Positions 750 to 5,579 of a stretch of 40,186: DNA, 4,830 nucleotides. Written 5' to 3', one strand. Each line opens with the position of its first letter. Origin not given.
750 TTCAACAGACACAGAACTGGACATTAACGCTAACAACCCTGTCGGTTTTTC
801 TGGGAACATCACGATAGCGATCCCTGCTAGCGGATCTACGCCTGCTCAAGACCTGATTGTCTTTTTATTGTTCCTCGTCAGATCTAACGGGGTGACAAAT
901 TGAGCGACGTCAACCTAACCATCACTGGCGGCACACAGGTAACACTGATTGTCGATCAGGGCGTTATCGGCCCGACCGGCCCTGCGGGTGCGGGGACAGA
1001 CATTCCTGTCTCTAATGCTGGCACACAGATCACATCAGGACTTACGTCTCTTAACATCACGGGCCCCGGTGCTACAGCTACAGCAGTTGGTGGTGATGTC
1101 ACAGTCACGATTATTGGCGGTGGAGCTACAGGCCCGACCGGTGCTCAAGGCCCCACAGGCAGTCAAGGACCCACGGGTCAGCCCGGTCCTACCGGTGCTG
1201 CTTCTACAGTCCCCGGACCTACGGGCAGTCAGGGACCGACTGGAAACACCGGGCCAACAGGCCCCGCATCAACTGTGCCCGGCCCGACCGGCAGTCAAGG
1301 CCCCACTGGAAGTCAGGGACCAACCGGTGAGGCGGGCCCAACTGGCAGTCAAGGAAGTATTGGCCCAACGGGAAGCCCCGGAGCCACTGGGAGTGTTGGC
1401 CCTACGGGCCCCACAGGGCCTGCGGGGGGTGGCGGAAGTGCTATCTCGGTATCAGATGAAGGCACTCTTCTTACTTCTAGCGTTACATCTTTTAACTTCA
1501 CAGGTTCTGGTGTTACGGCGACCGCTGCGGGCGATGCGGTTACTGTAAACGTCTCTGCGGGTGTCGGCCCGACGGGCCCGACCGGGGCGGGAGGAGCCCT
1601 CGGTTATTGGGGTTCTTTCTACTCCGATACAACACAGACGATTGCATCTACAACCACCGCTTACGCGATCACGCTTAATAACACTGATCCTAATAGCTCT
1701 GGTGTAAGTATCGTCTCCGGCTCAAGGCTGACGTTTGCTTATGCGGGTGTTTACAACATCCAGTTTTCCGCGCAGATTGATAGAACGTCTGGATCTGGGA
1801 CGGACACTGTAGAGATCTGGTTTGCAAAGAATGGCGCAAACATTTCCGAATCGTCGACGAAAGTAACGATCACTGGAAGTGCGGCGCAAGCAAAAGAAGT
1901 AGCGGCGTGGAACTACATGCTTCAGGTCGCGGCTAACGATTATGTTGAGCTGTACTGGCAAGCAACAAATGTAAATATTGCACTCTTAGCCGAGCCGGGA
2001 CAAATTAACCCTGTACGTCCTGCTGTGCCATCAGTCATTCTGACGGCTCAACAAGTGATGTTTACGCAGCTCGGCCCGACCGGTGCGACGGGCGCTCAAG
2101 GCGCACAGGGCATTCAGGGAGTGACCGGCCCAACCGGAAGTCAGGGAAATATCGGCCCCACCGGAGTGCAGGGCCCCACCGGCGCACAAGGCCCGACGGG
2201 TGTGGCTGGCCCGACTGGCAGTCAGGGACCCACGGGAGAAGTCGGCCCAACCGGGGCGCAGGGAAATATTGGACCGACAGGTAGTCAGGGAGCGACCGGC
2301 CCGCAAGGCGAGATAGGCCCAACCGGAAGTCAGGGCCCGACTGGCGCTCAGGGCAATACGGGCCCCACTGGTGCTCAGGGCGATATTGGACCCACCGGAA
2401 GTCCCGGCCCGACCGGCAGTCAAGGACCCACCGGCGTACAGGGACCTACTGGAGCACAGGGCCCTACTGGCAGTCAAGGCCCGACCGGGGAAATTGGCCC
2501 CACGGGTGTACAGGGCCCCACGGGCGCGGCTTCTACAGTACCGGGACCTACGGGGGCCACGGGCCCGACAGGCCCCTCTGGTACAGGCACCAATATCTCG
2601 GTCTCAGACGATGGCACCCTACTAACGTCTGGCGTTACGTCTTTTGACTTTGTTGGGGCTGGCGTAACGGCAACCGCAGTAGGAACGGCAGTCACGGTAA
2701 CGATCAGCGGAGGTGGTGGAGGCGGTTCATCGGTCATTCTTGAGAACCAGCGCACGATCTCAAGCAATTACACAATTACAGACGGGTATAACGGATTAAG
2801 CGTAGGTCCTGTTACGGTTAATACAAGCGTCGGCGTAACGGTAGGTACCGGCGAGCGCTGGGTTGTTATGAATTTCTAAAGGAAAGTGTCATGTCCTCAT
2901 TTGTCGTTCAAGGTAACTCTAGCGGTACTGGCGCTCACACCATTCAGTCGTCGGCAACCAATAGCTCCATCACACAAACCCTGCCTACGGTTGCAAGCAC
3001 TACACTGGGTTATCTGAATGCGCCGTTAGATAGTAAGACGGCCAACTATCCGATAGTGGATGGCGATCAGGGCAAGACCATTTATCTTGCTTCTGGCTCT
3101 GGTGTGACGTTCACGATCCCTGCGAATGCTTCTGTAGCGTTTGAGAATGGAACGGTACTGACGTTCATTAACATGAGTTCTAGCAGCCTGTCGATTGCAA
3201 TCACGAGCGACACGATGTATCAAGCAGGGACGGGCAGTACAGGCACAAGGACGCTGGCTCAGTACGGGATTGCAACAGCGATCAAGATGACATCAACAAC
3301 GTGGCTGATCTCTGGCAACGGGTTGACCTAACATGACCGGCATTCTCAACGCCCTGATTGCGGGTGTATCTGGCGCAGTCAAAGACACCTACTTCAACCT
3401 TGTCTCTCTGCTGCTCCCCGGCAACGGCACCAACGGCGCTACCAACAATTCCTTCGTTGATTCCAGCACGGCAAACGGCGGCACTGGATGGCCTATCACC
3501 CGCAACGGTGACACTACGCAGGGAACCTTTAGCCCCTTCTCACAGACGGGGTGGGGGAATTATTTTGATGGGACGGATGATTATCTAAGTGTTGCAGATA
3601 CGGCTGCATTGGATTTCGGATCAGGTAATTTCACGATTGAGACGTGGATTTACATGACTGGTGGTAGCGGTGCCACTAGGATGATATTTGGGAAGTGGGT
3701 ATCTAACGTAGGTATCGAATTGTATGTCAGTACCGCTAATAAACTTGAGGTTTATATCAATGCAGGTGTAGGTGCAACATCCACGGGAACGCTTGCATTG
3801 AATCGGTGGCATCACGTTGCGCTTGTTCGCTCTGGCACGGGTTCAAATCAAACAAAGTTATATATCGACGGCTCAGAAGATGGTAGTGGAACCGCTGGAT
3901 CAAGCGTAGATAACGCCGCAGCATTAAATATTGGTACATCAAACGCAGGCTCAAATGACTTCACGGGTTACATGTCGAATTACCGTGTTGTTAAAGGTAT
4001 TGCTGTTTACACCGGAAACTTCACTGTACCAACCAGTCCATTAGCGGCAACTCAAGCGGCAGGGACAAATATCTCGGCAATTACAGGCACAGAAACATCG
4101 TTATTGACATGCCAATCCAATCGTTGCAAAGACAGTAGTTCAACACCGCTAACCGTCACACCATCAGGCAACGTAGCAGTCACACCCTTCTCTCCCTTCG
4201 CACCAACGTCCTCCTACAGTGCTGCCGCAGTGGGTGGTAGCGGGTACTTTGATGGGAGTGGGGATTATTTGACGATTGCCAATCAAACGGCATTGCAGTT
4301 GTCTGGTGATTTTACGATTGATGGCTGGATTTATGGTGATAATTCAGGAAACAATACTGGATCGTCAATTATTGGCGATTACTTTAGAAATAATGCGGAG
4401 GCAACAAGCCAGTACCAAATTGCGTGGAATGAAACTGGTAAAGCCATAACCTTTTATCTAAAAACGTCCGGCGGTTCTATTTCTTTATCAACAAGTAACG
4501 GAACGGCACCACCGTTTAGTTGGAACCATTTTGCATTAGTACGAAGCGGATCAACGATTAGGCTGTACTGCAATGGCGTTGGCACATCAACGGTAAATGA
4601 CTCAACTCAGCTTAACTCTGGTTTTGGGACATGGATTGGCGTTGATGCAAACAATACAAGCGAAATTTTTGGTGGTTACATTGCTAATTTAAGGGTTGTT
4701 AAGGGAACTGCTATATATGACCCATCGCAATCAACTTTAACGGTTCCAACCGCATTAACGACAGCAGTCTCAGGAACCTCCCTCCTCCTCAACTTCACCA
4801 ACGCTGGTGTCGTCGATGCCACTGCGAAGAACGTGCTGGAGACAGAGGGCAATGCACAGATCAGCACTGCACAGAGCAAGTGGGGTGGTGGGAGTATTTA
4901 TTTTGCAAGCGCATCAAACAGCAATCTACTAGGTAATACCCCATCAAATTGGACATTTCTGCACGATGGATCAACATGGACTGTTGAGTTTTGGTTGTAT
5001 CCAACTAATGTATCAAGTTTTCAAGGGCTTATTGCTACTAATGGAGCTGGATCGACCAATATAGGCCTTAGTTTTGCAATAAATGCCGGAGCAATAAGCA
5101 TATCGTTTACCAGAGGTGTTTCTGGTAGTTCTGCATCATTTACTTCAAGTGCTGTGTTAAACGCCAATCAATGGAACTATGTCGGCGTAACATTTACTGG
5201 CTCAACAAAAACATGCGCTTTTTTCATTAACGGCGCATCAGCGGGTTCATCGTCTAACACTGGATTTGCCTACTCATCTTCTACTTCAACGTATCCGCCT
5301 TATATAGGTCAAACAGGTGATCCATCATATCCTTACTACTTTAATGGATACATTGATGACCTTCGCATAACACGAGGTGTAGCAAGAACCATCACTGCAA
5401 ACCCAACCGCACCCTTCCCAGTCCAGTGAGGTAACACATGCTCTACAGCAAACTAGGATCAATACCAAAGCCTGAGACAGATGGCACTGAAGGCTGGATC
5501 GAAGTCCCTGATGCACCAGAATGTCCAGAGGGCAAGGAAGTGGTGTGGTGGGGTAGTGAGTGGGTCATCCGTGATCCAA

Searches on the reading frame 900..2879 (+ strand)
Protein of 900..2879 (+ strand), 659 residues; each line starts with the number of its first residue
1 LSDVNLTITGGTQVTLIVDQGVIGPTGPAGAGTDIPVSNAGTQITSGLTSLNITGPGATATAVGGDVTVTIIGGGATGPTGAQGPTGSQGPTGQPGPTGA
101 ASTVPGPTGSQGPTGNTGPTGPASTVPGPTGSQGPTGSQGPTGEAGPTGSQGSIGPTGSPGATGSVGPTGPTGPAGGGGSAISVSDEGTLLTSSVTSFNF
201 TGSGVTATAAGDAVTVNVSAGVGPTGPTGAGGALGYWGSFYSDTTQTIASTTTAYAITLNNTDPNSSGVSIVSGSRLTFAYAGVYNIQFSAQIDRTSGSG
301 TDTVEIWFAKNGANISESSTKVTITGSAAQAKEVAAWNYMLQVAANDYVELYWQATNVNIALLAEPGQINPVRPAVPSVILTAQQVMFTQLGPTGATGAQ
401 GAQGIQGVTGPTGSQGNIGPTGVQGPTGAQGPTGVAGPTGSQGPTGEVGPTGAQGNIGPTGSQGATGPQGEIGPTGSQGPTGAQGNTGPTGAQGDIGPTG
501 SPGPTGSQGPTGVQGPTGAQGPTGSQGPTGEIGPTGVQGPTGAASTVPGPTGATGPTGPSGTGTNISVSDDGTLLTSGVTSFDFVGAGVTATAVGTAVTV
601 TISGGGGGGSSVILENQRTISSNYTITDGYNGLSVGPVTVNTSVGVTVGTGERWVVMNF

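Call 82: search_protein_families(library=phrogs, proteins=[window:900-2879:+], max_evalue=0.00001)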
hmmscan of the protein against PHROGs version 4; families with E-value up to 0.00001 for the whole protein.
window:900-2879:+ (659 aa): 27 families (the best 25 are shown)
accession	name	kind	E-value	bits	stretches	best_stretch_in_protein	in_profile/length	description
phrog_6320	-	tail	5e-60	205.1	3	392-494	107-209/745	tail fiber protein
phrog_5073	-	tail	5.3e-60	204.9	4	392-486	267-361/519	tail fiber protein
phrog_819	-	tail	2.9e-47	162.5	3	458-571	502-613/1024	tail protein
phrog_8745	-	tail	9.1e-39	133.6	3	370-488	1378-1482/1803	tail fiber protein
phrog_366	-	tail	3.1e-33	116.9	4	388-461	308-384/474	tail fiber protein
phrog_3420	-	unknown function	3.6e-30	105.2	3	20-259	170-401/929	-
phrog_1806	-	tail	1e-21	78.5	2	386-512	106-230/276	collagen like minor tail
phrog_38806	-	unknown function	2.6e-21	77.3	2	464-544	67-147/285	-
phrog_30509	-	tail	4.5e-21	76.1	2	386-456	39-112/254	collagen like minor tail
phrog_17587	-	tail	5.8e-20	72.3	2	388-458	348-420/641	tail fiber protein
phrog_34255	-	unknown function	2.7e-18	66.1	2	386-575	259-451/1044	-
phrog_18350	-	tail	2.8e-18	67.5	2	390-475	109-198/253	tail fiber protein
phrog_26246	-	tail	2.1e-17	64.3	1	279-495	17-195/329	tail protein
phrog_1658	-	unknown function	3.2e-17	64.1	1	396-464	41-109/239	-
phrog_10972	-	tail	8.2e-16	59.4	1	497-562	157-221/343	tail fiber protein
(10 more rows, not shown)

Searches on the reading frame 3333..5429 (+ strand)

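Call 82: search_protein_families(library=phrogs, proteins=[window:3333-5429:+], max_evalue=0.00001)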
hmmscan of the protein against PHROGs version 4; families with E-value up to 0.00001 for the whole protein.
window:3333-5429:+ (698 aa): 9 families
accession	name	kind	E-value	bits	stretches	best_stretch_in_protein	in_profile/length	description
phrog_24074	-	unknown function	2.8e-70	238.6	3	16-241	407-627/892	-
phrog_3545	-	unknown function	1.7e-65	222.8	3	14-245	742-984/1115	-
phrog_13163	-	tail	1.8e-53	182.7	3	79-240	558-720/976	baseplate wedge subunit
phrog_8510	-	head and packaging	1.2e-41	143.5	3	207-424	668-845/1348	virion structural protein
phrog_1469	-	tail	5.9e-39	133.9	3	80-239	550-707/2607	baseplate wedge subunit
phrog_38322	-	unknown function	3.4e-35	122.9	3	38-237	311-503/506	-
phrog_19601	-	tail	3.7e-33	114.9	3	79-241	668-829/2043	baseplate wedge subunit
phrog_18802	-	head and packaging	1.5e-32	112.3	3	79-235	849-1002/3007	virion structural protein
phrog_32294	-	tail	1.1e-19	69.7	2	77-290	448-658/2435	baseplate wedge subunit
